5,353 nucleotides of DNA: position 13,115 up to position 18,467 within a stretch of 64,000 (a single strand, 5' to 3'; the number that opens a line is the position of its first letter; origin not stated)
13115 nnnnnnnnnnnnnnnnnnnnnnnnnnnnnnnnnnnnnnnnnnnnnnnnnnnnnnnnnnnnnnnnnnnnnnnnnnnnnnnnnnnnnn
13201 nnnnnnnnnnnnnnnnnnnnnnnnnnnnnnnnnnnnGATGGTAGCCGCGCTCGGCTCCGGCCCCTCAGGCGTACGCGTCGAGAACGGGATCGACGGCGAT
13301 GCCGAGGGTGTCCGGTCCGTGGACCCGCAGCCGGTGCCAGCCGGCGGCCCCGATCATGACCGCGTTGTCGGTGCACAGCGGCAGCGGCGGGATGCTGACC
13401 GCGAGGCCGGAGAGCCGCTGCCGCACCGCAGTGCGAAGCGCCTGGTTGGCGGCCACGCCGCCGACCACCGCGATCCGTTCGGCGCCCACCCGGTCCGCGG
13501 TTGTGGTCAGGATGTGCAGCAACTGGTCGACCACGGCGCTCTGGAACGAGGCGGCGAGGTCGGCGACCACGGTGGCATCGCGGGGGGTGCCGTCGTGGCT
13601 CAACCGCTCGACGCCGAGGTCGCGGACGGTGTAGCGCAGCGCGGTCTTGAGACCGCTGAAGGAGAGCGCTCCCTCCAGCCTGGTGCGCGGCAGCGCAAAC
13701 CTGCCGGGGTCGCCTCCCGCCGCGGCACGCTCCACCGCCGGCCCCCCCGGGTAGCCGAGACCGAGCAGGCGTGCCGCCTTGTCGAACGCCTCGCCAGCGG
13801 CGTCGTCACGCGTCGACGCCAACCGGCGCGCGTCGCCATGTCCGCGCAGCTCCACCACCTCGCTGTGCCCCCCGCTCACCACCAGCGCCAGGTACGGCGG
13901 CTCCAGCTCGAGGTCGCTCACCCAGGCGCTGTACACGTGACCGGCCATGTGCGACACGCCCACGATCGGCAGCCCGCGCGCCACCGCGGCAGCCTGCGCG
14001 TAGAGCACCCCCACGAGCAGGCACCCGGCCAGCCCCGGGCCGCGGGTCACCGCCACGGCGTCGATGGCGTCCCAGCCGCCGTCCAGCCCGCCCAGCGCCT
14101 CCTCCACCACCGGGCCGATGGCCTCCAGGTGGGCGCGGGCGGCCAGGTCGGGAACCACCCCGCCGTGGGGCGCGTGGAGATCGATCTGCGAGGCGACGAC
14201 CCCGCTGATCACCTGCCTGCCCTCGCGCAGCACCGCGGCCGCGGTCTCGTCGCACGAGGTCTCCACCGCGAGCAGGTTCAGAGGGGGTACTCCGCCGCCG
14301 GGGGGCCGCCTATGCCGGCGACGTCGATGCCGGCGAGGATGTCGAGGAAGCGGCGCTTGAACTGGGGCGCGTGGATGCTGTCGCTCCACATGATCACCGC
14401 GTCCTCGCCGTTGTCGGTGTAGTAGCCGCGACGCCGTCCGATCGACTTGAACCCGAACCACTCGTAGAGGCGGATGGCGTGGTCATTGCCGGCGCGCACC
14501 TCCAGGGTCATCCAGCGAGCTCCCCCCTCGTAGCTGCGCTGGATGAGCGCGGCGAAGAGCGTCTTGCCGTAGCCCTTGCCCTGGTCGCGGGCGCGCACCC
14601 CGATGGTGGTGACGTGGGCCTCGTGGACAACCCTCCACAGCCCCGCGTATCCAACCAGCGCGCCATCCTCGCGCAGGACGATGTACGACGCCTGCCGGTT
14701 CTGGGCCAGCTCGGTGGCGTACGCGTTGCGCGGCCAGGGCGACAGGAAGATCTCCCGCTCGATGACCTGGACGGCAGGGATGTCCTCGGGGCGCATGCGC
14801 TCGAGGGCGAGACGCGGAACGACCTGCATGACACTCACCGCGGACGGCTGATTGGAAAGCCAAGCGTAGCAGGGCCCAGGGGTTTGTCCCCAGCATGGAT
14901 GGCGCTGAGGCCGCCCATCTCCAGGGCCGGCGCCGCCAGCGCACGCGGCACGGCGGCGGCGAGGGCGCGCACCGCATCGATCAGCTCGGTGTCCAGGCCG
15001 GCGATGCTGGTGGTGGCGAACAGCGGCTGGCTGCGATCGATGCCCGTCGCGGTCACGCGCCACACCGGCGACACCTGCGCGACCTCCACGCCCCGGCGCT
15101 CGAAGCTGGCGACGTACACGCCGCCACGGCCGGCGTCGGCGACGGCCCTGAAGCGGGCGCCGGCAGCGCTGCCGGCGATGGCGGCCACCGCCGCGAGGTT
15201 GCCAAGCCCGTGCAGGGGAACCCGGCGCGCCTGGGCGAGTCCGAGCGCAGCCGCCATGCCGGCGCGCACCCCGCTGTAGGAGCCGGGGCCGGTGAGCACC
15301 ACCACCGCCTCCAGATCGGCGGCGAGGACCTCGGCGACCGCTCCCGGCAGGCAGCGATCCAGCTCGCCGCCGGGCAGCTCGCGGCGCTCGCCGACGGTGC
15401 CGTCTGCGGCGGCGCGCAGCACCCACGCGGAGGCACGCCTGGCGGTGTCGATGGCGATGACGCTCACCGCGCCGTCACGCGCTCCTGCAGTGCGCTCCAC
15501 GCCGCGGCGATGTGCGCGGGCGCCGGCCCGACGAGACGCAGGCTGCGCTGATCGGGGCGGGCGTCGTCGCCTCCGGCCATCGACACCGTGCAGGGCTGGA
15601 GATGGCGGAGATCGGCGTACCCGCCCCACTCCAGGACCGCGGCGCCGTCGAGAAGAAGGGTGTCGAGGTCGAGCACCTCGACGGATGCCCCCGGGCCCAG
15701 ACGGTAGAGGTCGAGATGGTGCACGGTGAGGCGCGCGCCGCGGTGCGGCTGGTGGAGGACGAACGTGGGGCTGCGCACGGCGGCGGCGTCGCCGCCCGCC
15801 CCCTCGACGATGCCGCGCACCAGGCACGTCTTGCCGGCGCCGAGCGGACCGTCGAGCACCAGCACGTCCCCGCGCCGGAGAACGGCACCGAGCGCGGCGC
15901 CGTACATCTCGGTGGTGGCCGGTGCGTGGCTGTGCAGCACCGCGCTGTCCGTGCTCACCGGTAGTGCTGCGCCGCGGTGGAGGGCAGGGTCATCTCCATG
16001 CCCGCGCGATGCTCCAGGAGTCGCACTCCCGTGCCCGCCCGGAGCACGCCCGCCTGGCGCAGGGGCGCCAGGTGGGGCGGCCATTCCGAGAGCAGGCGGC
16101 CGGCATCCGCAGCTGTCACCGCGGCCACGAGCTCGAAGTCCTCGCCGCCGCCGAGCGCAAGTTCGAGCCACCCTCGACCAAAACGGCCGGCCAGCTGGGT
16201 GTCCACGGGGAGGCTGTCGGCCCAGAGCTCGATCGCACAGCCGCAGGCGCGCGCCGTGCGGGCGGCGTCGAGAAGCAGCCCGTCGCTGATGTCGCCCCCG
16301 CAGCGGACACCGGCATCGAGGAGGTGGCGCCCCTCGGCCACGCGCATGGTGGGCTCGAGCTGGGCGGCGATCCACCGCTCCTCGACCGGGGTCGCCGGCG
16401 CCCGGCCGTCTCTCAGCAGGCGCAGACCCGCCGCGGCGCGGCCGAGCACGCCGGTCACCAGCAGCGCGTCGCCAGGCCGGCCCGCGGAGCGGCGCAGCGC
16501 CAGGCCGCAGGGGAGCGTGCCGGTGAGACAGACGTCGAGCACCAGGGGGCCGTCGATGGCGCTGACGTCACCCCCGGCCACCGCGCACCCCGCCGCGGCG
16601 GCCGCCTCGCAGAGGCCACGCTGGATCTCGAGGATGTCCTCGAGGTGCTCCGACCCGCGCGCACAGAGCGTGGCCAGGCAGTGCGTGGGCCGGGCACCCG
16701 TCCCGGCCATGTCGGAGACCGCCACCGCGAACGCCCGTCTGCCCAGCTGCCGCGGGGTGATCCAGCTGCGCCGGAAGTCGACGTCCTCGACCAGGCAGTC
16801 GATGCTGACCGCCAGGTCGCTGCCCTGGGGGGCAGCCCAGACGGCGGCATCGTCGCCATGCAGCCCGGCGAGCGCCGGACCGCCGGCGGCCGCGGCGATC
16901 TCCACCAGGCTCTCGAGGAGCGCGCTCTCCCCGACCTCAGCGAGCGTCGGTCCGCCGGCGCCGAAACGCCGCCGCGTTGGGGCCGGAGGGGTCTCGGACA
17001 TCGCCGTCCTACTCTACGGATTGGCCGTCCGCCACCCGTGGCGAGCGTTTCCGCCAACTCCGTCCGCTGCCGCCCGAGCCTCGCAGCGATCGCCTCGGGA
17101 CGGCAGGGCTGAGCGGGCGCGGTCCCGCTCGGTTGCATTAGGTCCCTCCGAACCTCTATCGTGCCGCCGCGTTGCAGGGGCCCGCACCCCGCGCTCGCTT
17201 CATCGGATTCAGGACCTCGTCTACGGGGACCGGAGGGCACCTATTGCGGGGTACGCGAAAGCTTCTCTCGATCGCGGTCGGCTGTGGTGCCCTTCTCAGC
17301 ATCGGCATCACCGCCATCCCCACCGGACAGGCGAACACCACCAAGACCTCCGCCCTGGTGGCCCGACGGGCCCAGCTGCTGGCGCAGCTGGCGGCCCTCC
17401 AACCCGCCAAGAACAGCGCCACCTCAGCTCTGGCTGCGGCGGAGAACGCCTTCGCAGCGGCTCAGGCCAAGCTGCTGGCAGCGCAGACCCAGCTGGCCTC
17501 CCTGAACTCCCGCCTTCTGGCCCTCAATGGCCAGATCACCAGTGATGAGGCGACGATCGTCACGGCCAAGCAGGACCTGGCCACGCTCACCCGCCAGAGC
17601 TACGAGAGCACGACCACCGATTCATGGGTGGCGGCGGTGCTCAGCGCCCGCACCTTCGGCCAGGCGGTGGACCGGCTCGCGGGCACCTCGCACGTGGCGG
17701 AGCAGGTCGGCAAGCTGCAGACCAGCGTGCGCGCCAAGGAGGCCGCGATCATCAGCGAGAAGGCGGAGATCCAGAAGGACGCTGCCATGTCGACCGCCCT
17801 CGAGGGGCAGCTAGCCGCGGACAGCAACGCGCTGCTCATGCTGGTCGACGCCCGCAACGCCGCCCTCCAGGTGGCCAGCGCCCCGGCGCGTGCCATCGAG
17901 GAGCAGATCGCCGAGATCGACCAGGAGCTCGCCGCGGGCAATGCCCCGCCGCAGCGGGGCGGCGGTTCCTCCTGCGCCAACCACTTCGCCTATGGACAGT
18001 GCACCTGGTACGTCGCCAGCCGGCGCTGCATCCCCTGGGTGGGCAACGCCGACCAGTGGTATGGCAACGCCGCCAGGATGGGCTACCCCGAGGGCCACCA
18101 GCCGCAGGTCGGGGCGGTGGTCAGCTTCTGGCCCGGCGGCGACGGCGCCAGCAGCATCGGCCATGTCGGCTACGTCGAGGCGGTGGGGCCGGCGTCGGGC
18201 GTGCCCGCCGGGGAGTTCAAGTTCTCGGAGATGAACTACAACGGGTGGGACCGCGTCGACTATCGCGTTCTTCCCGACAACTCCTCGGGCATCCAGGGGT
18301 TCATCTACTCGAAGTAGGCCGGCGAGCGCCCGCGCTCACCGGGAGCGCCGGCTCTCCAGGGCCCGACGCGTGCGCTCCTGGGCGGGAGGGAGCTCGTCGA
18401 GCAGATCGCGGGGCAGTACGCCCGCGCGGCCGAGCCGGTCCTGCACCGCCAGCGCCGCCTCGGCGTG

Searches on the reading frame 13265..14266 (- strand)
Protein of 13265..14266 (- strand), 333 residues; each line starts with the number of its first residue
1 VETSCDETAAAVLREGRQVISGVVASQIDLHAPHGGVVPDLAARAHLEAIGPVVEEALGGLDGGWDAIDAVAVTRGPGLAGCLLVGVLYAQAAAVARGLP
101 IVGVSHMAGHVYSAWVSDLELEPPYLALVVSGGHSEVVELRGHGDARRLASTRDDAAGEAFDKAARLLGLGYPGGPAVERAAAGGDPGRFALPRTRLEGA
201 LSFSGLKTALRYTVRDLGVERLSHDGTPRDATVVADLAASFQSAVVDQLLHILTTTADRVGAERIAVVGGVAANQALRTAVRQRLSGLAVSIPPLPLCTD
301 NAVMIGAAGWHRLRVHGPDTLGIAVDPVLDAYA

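Call 10: search_protein_families(library=pfam, proteins=[window:13265-14266:-], max_evalue=0.001)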
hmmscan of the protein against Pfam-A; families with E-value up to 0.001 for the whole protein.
window:13265-14266:- (333 aa): 3 families
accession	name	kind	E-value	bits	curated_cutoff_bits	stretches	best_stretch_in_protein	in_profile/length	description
PF00814.31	TsaD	-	2.8e-81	273.6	24.8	1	18-306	1-263/264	tRNA N6-adenosine threonylcarbamoyltransferase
PF22521.2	HypF_C_2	-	9.8e-06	25.9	27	1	232-287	164-219/241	Carbamoyltransferase, Kae1-like Domain, second subdomain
PF02543.21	Carbam_trans_N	-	1.9e-05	24.7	24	1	232-308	274-345/346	Carbamoyltransferase N-terminus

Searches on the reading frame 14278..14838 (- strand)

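Call 10: search_protein_families(library=pfam, proteins=[window:14278-14838:-], max_evalue=0.001)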
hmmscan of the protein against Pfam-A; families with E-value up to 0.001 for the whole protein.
window:14278-14838:- (186 aa): 7 families
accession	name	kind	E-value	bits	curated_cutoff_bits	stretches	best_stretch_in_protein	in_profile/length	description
PF00583.31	Acetyltransf_1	-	1.8e-17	64.2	20.7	1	22-130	3-116/116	Acetyltransferase (GNAT) family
PF13673.13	Acetyltransf_10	-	2.9e-11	43.9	23.6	1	39-136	21-113/128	Acetyltransferase (GNAT) domain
PF13508.13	Acetyltransf_7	-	1.2e-10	42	27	1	50-131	3-83/84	Acetyltransferase (GNAT) domain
PF13302.13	Acetyltransf_3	-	1.8e-09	38.8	25.4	1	9-131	1-138/138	Acetyltransferase (GNAT) domain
PF08445.16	FR47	-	3e-06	27.6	22.1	1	77-133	25-80/86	FR47-like protein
PF13420.13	Acetyltransf_4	-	2.2e-05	25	24.3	1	49-146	49-150/155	Acetyltransferase (GNAT) domain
PF13480.13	Acetyltransf_6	-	0.00025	21.6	22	1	28-112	45-134/143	Acetyltransferase (GNAT) domain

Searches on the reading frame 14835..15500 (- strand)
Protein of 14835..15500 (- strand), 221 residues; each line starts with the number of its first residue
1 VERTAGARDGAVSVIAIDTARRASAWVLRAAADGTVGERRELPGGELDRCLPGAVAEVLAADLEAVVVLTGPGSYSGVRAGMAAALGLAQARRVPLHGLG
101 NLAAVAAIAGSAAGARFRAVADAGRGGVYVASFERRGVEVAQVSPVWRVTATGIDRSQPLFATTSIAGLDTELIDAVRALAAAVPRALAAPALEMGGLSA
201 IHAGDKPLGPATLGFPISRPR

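Call 10: search_protein_families(library=pfam, proteins=[window:14835-15500:-], max_evalue=0.001)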
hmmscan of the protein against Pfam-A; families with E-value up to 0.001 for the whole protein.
window:14835-15500:- (221 aa): 1 family
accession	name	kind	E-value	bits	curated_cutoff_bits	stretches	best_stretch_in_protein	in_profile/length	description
PF00814.31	TsaD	-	8.6e-12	45.7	24.8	1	56-186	44-199/264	tRNA N6-adenosine threonylcarbamoyltransferase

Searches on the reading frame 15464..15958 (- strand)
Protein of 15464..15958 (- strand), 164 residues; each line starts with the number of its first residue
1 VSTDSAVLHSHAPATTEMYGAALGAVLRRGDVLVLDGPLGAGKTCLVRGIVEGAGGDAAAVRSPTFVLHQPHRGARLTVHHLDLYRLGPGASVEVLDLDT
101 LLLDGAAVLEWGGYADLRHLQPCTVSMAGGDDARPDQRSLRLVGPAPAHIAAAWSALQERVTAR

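Call 10: search_protein_families(library=pfam, proteins=[window:15464-15958:-], max_evalue=0.001)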
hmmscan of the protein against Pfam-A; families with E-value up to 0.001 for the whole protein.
window:15464-15958:- (164 aa): 1 family
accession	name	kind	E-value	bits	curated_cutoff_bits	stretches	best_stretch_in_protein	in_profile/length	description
PF02367.23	TsaE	-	3.6e-25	88.8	26.6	1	12-114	3-104/128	Threonylcarbamoyl adenosine biosynthesis protein TsaE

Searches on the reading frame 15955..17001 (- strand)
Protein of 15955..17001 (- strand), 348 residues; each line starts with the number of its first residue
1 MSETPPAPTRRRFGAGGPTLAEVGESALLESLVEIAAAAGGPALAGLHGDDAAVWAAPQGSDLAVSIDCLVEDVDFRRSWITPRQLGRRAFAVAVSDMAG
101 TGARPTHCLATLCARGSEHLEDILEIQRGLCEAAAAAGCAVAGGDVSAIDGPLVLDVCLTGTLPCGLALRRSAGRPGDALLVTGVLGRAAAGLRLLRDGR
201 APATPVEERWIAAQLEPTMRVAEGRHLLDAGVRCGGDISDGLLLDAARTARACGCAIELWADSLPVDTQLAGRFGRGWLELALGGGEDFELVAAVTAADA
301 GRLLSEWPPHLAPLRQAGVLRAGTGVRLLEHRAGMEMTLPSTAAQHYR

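Call 10: search_protein_families(library=pfam, proteins=[window:15955-17001:-], max_evalue=0.001)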
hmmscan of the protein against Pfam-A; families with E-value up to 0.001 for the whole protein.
window:15955-17001:- (348 aa): 2 families
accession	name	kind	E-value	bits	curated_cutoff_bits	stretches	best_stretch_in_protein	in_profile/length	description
PF00586.29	AIRS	-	7.1e-22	78.4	24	1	49-162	1-111/112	AIR synthase related protein, N-terminal domain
PF02769.27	AIRS_C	-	0.00015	22.4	23.1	1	175-300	1-124/156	AIR synthase related protein, C-terminal domain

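Call 12: search_protein_families(library=ncbifam, proteins=[window:15955-17001:-], max_evalue=0.00001)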
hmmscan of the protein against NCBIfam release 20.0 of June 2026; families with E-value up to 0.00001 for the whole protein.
window:15955-17001:- (348 aa): 8 families
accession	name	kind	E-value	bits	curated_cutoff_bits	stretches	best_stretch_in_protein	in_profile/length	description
TIGR01379.1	thiL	equivalog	7.8e-63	212.4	184.15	1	46-333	21-306/320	thiamine-phosphate kinase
NF004351.0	PRK05731.1-4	equivalog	1.9e-49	168.5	324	1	17-298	8-284/321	thiamine-phosphate kinase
NF004350.0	PRK05731.1-1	equivalog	8.9e-37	126.7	441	1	49-303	28-279/325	thiamine-phosphate kinase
NF004353.0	PRK05731.2-2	equivalog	1.9e-27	96.2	301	1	49-303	19-267/311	thiamine-phosphate kinase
NF004354.0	PRK05731.2-3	equivalog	1e-22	80.8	204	1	48-260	16-214/273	thiamine-phosphate kinase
TIGR00476.1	selD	equivalog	9.4e-14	51.3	125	1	24-271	16-258/311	selenide, water dikinase SelD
TIGR02124.1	hypE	equivalog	5.5e-08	32.2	251.6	1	49-270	33-249/332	hydrogenase expression/formation protein HypE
TIGR04049.1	AIR_rel_sll0787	hypoth_equivalog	6.3e-07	28.8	321.3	1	43-223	37-204/318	sll0787 family AIR synthase-like protein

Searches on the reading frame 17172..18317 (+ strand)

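Call 3: search_protein_families(library=pfam, proteins=[window:17172-18317:+], max_evalue=0.01)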
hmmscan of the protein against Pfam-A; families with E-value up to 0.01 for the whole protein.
window:17172-18317:+ (381 aa): 2 families
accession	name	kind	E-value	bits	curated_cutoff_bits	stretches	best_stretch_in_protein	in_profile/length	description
PF05257.22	CHAP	-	8.8e-16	58.6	26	1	270-355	4-81/81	CHAP domain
PF12625.12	Arabinose_bd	-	0.0021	18.6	27.6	1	124-233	34-143/185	Arabinose-binding domain of AraC transcription regulator, N-term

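Call 12: search_protein_families(library=ncbifam, proteins=[window:17244-18317:+], max_evalue=0.00001)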
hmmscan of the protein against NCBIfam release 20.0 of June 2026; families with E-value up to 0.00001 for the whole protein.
window:17244-18317:+ (357 aa): 4 families
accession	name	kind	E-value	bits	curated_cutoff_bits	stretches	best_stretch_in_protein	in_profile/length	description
NF046104.1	PptglHdxlasePcsB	equivalog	1.1e-19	71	450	1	164-355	212-399/400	peptidoglycan hydrolase PcsB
NF006361.0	PRK08581.1-3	equivalog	8.8e-08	31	839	1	247-347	540-641/652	amidase domain-containing protein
NF006362.0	PRK08581.1-4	equivalog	1.8e-07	30.6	620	1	228-343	410-527/541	amidase domain-containing protein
NF006360.0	PRK08581.1-2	equivalog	6.2e-06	24.9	605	1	247-343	597-695/709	amidase domain-containing protein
